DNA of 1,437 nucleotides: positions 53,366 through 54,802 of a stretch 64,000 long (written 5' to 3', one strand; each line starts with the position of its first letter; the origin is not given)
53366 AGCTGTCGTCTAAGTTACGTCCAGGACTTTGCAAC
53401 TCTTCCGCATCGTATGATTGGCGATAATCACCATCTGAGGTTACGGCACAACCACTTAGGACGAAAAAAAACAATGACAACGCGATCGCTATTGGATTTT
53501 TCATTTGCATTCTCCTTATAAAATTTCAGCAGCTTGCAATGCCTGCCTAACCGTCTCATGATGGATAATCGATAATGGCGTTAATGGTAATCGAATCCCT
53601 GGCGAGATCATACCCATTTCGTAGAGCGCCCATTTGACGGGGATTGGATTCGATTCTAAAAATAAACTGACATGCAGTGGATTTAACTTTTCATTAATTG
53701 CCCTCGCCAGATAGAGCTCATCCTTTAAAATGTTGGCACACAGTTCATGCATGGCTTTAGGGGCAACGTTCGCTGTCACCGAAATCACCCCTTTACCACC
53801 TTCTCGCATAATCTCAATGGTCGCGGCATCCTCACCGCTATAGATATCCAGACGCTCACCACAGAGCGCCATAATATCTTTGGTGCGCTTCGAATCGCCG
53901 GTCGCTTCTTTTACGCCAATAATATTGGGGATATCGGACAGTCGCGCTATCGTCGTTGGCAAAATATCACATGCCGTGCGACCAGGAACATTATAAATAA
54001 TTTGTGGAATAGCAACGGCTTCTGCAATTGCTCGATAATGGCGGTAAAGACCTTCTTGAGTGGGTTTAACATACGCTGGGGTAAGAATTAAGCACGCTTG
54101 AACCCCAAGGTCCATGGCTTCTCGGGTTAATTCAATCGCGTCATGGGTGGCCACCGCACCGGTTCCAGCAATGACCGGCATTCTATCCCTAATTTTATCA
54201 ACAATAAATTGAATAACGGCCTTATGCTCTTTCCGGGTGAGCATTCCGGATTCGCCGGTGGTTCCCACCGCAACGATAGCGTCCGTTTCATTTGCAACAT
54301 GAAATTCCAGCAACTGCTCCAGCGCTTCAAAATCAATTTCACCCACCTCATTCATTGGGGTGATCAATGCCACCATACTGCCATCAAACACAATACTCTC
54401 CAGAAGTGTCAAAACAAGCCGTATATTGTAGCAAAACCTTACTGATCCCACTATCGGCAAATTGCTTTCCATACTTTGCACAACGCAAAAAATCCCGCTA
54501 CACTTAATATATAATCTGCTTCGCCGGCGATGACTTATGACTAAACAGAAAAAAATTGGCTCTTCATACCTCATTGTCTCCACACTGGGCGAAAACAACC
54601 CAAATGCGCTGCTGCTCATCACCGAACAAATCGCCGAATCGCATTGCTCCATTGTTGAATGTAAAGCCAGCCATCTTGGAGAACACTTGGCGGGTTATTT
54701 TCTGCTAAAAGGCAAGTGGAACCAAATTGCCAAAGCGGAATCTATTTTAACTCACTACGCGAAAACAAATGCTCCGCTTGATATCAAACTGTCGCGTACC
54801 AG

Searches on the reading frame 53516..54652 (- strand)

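Call 53: search_protein_families(library=pfam, proteins=[window:53516-54652:-], max_evalue=0.001)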
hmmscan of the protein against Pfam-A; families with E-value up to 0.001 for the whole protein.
window:53516-54652:- (378 aa): 1 family
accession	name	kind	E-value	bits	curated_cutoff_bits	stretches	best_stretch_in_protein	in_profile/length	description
PF00701.28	DHDPS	-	7e-95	317.5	22.1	1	89-374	2-288/289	Dihydrodipicolinate synthetase family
